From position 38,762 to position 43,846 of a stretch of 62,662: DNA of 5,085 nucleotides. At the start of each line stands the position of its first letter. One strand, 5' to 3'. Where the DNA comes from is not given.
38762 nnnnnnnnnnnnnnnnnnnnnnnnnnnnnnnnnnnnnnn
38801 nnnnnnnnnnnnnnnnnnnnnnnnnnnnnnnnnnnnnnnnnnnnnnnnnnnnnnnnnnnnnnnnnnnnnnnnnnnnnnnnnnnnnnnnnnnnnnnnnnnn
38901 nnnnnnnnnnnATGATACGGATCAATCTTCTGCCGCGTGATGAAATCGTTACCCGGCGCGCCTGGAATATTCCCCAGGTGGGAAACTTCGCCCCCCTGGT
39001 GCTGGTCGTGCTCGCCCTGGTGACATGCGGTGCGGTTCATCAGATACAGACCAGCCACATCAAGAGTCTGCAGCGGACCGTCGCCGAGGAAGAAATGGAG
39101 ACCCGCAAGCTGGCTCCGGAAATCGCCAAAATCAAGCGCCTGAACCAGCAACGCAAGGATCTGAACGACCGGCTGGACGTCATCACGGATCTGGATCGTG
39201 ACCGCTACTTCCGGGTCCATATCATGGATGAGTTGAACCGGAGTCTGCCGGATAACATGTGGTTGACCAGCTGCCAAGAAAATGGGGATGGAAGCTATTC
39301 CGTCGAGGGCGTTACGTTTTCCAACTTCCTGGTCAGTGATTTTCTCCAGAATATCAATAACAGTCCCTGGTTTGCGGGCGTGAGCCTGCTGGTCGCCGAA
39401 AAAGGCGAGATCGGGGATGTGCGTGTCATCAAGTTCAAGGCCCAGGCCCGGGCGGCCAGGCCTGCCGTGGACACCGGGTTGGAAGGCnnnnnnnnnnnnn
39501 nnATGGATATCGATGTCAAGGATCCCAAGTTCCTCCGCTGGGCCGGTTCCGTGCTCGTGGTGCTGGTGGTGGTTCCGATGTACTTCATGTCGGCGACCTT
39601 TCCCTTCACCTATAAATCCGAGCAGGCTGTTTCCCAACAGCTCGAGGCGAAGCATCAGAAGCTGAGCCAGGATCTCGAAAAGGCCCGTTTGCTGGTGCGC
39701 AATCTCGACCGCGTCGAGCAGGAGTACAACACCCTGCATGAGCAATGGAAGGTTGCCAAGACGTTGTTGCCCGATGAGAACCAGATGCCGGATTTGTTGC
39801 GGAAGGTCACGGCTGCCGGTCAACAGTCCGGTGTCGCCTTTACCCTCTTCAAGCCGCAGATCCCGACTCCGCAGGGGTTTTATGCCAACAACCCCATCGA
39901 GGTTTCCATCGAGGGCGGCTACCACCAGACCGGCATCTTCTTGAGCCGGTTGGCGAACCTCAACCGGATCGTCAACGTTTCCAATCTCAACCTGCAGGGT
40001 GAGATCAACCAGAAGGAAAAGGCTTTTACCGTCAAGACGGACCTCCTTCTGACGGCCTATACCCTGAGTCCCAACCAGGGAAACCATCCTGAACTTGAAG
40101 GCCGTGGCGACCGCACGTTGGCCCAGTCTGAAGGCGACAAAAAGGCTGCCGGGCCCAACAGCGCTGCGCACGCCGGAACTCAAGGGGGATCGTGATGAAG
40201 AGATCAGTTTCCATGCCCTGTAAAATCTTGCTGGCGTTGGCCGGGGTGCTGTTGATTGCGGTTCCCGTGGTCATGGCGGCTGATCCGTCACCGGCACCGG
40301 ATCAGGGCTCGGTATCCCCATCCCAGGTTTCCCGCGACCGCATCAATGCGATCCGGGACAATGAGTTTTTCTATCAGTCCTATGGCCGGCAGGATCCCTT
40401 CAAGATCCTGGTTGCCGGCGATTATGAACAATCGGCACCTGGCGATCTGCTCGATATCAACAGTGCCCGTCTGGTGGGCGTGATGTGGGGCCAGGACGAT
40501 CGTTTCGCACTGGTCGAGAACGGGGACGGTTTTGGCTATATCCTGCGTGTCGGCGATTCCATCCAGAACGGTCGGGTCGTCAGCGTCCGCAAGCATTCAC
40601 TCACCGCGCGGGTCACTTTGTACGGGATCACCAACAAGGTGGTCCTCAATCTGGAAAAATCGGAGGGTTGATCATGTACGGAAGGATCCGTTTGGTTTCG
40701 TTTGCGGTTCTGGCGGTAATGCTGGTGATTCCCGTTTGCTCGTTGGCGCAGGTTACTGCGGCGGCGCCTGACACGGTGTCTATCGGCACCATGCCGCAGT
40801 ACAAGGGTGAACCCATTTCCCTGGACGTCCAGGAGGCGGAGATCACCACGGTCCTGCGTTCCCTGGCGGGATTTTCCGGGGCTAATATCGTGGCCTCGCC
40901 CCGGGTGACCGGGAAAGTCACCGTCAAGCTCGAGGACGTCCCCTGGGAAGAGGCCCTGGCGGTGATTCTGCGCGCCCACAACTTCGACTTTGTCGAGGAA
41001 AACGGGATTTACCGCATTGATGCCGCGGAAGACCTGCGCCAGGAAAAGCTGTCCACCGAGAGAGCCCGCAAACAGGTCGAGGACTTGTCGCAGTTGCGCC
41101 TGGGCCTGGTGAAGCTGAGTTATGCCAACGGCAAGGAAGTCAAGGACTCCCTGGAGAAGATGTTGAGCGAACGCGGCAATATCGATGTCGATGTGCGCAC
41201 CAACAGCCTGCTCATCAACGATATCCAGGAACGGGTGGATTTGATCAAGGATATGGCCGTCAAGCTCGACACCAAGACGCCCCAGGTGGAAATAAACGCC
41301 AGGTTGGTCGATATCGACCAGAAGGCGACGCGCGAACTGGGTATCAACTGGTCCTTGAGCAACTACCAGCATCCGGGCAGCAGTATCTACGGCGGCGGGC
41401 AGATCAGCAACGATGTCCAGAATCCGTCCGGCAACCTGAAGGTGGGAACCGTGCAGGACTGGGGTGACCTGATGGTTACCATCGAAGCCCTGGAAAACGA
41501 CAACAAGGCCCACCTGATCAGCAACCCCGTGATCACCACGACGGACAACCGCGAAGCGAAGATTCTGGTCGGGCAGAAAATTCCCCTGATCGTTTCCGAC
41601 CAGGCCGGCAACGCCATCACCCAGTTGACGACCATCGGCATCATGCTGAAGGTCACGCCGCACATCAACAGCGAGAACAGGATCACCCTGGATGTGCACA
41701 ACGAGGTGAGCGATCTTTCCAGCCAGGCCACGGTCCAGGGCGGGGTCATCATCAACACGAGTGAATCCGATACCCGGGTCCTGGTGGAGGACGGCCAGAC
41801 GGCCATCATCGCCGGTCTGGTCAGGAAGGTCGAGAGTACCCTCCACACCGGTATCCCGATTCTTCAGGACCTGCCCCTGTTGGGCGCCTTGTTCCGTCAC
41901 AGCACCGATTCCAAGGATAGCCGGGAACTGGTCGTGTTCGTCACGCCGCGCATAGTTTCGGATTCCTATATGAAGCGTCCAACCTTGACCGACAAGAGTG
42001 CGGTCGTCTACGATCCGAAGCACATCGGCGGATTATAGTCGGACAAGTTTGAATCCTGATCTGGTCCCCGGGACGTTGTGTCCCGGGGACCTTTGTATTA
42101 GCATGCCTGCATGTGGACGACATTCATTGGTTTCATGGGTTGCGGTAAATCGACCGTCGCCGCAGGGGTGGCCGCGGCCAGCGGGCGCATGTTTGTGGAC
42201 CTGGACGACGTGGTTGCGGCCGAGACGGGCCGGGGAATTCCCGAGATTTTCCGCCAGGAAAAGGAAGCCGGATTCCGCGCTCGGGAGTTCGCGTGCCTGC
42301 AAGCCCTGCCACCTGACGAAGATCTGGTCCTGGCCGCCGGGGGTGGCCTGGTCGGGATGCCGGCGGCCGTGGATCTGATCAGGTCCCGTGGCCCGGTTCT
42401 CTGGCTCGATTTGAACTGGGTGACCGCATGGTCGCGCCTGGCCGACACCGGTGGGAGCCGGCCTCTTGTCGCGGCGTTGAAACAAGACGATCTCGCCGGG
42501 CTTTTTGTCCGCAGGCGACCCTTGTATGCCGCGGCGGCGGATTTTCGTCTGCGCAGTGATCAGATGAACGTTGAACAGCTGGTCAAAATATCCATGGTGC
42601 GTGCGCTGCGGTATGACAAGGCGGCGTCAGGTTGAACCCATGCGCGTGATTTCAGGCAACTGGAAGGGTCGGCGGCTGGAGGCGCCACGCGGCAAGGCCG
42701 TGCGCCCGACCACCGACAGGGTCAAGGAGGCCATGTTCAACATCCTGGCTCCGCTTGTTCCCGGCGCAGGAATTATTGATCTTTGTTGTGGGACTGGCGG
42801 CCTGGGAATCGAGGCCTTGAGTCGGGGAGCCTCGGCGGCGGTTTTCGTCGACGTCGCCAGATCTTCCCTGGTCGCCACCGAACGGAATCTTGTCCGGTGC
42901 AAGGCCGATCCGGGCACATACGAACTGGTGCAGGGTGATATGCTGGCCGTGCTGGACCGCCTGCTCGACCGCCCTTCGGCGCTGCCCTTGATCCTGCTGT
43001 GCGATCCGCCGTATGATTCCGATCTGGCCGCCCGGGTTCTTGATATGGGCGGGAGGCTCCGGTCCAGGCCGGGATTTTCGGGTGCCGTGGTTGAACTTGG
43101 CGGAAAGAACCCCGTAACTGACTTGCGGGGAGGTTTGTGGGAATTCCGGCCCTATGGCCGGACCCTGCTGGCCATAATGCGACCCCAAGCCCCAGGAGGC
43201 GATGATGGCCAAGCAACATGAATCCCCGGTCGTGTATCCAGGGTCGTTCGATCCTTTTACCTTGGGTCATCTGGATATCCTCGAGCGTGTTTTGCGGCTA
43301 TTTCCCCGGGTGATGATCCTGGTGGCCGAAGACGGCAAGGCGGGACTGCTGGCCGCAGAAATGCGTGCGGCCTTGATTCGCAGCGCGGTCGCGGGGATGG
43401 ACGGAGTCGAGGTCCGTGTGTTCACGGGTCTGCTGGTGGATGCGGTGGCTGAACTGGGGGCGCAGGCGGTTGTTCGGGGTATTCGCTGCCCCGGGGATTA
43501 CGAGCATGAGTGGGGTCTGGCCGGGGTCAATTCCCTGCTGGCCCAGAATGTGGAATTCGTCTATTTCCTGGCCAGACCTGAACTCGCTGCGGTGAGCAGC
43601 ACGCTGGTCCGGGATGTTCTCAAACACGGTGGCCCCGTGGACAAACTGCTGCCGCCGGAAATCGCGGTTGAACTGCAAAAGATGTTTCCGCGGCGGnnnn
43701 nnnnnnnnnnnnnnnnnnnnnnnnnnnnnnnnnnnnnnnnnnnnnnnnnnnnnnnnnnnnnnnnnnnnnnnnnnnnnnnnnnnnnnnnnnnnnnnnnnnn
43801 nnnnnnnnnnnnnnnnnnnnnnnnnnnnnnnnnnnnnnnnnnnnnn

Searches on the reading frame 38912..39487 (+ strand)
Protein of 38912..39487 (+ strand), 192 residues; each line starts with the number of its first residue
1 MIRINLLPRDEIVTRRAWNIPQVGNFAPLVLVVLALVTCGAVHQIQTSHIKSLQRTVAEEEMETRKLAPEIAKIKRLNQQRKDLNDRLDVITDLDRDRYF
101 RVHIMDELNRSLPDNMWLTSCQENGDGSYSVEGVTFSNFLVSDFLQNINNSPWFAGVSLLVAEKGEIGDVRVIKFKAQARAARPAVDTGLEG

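Call 12: search_protein_families(library=pfam, proteins=[window:38912-39487:+], max_evalue=0.001)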
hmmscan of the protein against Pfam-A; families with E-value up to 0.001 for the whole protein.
window:38912-39487:+ (192 aa): 1 family
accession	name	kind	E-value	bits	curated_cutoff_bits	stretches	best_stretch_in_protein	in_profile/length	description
PF05137.18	PilN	-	3e-17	62.9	22.8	1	103-180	1-77/78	Fimbrial assembly protein (PilN)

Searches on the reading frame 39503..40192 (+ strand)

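Call 12: search_protein_families(library=pfam, proteins=[window:39503-40192:+], max_evalue=0.001)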
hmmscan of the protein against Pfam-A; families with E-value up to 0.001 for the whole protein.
window:39503-40192:+ (230 aa): 1 family
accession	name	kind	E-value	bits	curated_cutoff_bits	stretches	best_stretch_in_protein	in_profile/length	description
PF04350.18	PilO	-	2.7e-33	115.6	22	1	46-186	3-141/145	Pilus assembly protein, PilO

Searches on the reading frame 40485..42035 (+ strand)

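Call 12: search_protein_families(library=pfam, proteins=[window:40485-42035:+], max_evalue=0.001)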
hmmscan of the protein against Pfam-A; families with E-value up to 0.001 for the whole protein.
window:40485-42035:+ (517 aa): 4 families
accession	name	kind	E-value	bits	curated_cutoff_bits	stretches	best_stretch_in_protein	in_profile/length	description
PF00263.26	Secretin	-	5.6e-45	153.4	27.5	1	335-491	1-168/169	Bacterial type II and III secretion system protein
PF03958.22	Secretin_N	-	1e-10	42.1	28.2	1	208-267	3-69/69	Bacterial type II/III secretion system short domain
PF21305.2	type_II_gspD_N0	-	5.7e-09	36.1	27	1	113-178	1-71/71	GspD-like, N0 domain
PF07660.19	STN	-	5.4e-08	32.9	28.4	1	134-178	2-49/52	Secretin and TonB N terminus short domain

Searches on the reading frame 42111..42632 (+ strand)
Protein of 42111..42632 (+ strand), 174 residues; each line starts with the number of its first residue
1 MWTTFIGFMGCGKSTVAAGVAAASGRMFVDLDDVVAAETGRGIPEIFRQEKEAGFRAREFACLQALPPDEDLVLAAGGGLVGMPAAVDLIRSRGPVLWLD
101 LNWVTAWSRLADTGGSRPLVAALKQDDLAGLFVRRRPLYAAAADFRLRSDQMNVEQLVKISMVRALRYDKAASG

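Call 12: search_protein_families(library=pfam, proteins=[window:42111-42632:+], max_evalue=0.001)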
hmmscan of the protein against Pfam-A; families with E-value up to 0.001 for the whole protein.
window:42111-42632:+ (174 aa): 2 families
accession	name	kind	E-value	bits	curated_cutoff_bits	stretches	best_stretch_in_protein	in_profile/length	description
PF01202.28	SKI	-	1.9e-34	119.5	22.1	1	9-159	1-152/159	Shikimate kinase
PF13671.12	AAA_33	-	0.00099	19.9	27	0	5-46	4-45/143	AAA domain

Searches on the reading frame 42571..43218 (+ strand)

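Call 12: search_protein_families(library=pfam, proteins=[window:42571-43218:+], max_evalue=0.001)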
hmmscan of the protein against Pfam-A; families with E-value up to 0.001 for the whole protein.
window:42571-43218:+ (216 aa): 3 families
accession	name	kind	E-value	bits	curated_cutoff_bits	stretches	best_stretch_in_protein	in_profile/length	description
PF03602.21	Cons_hypoth95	-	2.1e-34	119.2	24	1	24-155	1-131/182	Conserved hypothetical protein 95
PF05175.20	MTS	-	0.00024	21.2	23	1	66-130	33-97/170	Methyltransferase small domain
PF13649.12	Methyltransf_25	-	0.00051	21.1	27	1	68-126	1-57/97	Methyltransferase domain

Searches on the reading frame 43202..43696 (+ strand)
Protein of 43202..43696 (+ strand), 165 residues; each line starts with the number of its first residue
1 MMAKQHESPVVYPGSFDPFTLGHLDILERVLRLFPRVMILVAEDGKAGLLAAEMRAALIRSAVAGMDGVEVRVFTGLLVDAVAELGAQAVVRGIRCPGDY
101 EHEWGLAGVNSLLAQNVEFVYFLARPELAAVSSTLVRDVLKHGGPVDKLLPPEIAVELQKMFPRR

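Call 12: search_protein_families(library=pfam, proteins=[window:43202-43696:+], max_evalue=0.001)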
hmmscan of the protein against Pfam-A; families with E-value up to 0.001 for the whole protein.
window:43202-43696:+ (165 aa): 1 family
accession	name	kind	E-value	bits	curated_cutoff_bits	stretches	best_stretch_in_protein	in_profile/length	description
PF01467.32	CTP_transf_like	-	1.2e-16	61.6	21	1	11-138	1-132/133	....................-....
